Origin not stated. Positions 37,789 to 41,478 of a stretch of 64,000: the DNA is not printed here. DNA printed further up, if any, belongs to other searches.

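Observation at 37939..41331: PolC-type replicative polymerase with no proofreading exonuclease insertion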

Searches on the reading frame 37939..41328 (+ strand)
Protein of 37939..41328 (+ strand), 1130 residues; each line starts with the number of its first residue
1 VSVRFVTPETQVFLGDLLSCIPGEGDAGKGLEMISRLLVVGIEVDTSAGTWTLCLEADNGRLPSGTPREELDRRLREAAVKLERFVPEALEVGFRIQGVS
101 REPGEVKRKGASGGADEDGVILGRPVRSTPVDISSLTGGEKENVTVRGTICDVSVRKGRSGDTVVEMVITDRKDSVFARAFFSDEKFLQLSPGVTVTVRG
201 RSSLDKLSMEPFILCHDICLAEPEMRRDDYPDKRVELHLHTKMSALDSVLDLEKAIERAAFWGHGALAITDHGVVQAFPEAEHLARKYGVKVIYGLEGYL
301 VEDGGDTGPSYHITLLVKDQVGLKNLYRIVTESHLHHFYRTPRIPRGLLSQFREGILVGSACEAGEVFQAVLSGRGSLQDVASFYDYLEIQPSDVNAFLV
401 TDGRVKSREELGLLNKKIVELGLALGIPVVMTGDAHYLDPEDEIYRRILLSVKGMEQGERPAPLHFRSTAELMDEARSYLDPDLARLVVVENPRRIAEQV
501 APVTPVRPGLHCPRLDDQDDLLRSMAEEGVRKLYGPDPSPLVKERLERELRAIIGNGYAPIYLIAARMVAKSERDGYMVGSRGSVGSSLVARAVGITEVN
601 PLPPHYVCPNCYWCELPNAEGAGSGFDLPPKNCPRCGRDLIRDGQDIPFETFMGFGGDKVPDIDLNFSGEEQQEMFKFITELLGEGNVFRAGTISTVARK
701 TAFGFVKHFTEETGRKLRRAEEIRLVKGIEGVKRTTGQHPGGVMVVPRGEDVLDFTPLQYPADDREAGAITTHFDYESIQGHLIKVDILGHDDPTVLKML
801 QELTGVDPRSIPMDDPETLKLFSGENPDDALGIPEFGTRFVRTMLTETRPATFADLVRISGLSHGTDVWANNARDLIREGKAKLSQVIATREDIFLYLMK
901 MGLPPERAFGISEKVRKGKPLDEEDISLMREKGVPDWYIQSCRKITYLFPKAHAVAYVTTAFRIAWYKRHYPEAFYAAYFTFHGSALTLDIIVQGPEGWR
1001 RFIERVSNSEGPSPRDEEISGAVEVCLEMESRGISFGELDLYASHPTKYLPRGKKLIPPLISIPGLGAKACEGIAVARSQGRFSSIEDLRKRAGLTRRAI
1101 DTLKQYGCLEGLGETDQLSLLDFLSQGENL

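Call 3: search_protein_families(library=pfam, proteins=[window:37939-41328:+], max_evalue=1)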
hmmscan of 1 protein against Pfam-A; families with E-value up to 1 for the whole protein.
window:37939-41328:+ (1130 aa): 8 families
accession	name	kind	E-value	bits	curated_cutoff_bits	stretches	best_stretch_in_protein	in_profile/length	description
PF07733.18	DNA_pol3_alpha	-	2.3e-53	181.9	23.9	2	521-703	2-144/260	Bacterial DNA polymerase III alpha NTPase domain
PF02811.25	PHP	-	4.9e-30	105.5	26.4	1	236-382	1-142/164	PHP domain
PF17657.6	DNA_pol3_finger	-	5.9e-25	88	22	1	793-920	1-148/166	Bacterial DNA polymerase III alpha subunit finger domain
PF14579.12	HHH_6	-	2.2e-09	37.8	25.6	1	1038-1115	6-86/90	Helix-hairpin-helix motif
PF12836.13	HHH_3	-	0.0013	19.2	27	1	1060-1105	16-62/65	Helix-hairpin-helix motif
PF13932.14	SAM_GIDA_C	-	0.0013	18.9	27.1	0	841-863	27-49/57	tRNA modifying enzyme MnmG/GidA C-terminal helical bundle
PF01336.31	tRNA_anti-codon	-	0.022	15.1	27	1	144-203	1-58/75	OB-fold nucleic acid binding domain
PF14149.11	YhfH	-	0.21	11.9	27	1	628-640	11-23/37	YhfH-like protein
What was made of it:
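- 39499..40698 (+): Pol III alpha palm/thumb/fingers core, with catalytic aspartates D662, D664 (PDIDLNF) and D787 (DILGHDD). Pfam PF07733 E = 2.3e-53 and PF17657 E = 5.9e-25 (call 3).
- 41050..41283 (+): Tandem helix-hairpin-helix domain. Pfam HHH_6 at 1038-1115, E = 2.2e-09 (call 3).
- On PolC-type DNA polymerase III alpha subunit: No Pfam NI or NII hit on the query (call 3). HHH_6 is present (call 3).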

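Call 4: search_protein_families(library=ncbifam, proteins=[window:37939-41328:+], max_evalue=0.01)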
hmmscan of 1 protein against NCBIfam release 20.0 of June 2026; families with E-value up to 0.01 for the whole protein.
window:37939-41328:+ (1130 aa): 17 families
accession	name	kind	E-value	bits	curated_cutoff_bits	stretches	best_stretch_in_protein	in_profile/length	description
NF001688.0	PRK00448.1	equivalog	0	1296.6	873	2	310-1122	614-1445/1445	PolC-type DNA polymerase III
TIGR01405.1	polC_Gram_pos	equivalog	0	1204.7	1043.45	2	311-1121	381-1211/1211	DNA polymerase III subunit alpha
TIGR00594.1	polc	superfamily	1.6e-75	254.9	434.35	3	235-603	2-382/1022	DNA polymerase III subunit alpha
NF004226.0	PRK05673.1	equivalog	4.9e-71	240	1002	3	235-603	7-385/1146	DNA polymerase III subunit alpha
NF005298.0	PRK06826.1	equivalog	9.7e-70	235.5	1260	2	235-602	6-379/1151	DNA polymerase III subunit alpha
NF005617.0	PRK07374.1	equivalog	1.6e-49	168.7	1653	2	235-602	4-390/1170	DNA polymerase III subunit alpha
NF007079.0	PRK09532.1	equivalog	2.2e-39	135.3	1525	1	235-602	4-388/876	DNA polymerase III subunit alpha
NF004225.0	PRK05672.1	subfamily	1.3e-38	132.8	939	3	235-602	7-373/1047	error-prone DNA polymerase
NF005377.0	PRK06920.1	equivalog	1.1e-36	126.1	1806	2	235-603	4-365/1108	DNA polymerase III subunit alpha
NF005582.0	PRK07279.1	equivalog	2.8e-29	101.8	1279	4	721-864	430-570/1033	DNA polymerase III subunit alpha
NF005516.0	PRK07135.1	equivalog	7.5e-28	97.2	1084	3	946-979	675-708/974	DNA polymerase III DnaE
NF004550.0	PRK05898.1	equivalog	3.1e-08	32.3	1182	1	542-602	254-315/971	DNA polymerase III subunit alpha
NF041577.1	nside_bi_sphtase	equivalog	3.5e-06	26.4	400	1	234-297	3-64/276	3',5'-nucleoside bisphosphate phosphatase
NF041661.1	Cycl_ph_dihydrol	equivalog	0.00023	20.6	500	1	236-297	1-60/259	phosphoribosyl 1,2-cyclic phosphate 1,2-diphosphodiesterase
TIGR01259.1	comE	subfamily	0.00036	20.5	152.35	1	1060-1106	70-117/120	comEA protein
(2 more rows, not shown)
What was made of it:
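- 37939..41331 (+): polC ORF, 1130 aa. GTG start overlaps the ispG stop (GTGA). This is an exo-less PolC-type DNA polymerase III alpha subunit. NCBIfam NF001688 1296.6 bits (cut-off 873) and TIGR01405 1204.7 bits (cut-off 1043.45), call 4.
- On PolC-type DNA polymerase III alpha subunit: The DnaE models score far below their cut-offs (call 4).
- Checked: The NCBIfam PolC equivalog NF001688 scores 1296.6 bits (cut-off 873), in two stretches; the best maps residues 310-1122 to profile positions 614-1445 (call 4).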

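Call 5: search_solved_structures(query=window:37939-41328:+, show_alignments=1)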
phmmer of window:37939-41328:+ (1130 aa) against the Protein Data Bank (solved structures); distinct sequences matched with E-value up to 0.001: 13.
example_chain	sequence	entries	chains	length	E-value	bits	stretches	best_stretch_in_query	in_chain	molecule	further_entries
3f2b_A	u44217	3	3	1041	0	1023.7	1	140-1121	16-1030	DNA-directed DNA polymerase III alpha chain | GEOBACILLUS KAUSTOPHILUS DNA POLC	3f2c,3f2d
9qpc_A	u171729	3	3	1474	4.1e-272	909.1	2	309-1124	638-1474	DNA polymerase III PolC-type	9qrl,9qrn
5lew_A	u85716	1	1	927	5.9e-36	127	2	235-604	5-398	DNA polymerase III subunit alpha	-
4jom_A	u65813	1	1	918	1.6e-35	125.6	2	234-602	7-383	DNA polymerase III subunit alpha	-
7pu7_A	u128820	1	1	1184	1.6e-35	125.6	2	235-604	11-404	DNA polymerase III subunit alpha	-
2hpi_A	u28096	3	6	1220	3.2e-34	121.3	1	235-457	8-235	DNA polymerase III alpha subunit | DNA polymerase III subunit alpha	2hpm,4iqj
3e0d_A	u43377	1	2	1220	3.6e-33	117.8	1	235-457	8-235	DNA polymerase III subunit alpha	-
2hnh_A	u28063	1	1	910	2.8e-32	114.8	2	234-602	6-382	DNA polymerase III alpha subunit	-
2hqa_A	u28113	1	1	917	2.9e-32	114.8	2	234-602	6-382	DNA polymerase III alpha subunit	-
5m1s_A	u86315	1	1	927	3.1e-32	114.7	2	234-602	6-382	DNA polymerase III subunit alpha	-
5fku_A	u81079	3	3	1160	1.1e-31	112.8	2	234-602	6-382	DNA POLYMERASE III SUBUNIT ALPHA | DNA POLYMERASE III ALPHA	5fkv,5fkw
4gx8_A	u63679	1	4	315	2.2e-12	49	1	234-453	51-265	DNA polymerase III subunit epsilon,DNA polymerase III subunit alpha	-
4gx9_A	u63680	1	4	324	2.3e-12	48.9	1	234-453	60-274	DNA polymerase III subunit epsilon,DNA polymerase III subunit alpha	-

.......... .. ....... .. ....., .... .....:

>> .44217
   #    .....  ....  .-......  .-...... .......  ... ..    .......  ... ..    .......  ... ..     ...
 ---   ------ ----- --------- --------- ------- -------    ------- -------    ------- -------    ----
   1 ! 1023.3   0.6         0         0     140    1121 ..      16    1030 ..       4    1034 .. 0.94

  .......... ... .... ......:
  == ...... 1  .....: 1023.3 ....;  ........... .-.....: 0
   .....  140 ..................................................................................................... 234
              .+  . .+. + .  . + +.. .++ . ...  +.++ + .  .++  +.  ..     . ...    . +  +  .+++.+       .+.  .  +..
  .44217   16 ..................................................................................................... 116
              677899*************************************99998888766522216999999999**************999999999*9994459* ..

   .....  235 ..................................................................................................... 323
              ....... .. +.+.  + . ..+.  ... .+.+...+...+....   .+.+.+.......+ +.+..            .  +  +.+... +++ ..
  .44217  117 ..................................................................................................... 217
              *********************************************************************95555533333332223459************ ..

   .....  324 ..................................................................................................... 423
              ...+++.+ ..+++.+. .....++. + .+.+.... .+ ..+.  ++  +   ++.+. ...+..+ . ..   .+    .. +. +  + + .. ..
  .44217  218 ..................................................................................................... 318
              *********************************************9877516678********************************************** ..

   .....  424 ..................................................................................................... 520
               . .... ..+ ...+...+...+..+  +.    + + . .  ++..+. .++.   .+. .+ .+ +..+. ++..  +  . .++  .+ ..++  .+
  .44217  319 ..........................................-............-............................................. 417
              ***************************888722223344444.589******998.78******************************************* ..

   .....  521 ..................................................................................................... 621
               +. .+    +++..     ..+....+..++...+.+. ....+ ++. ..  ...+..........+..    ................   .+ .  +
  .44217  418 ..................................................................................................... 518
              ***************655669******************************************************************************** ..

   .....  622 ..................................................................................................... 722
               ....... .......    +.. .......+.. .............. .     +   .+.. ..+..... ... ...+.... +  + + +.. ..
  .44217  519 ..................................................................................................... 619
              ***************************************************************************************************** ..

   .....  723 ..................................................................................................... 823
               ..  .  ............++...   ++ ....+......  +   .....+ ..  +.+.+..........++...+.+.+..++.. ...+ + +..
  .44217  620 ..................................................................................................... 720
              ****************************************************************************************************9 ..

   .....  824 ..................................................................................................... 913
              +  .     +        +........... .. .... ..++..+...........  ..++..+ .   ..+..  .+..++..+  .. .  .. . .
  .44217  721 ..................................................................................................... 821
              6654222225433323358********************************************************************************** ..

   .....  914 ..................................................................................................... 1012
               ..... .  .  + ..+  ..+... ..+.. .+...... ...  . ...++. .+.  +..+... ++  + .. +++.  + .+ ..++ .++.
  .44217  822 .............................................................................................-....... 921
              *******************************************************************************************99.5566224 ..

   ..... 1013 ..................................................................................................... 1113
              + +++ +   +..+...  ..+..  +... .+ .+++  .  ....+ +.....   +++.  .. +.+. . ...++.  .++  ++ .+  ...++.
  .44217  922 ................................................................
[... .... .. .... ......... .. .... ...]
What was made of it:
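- Closest known: Geobacillus kaustophilus PolC delta-N/delta-Exo crystal construct. Same: Aligns end to end (residues 140-1121, 1023 bits; call 5).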
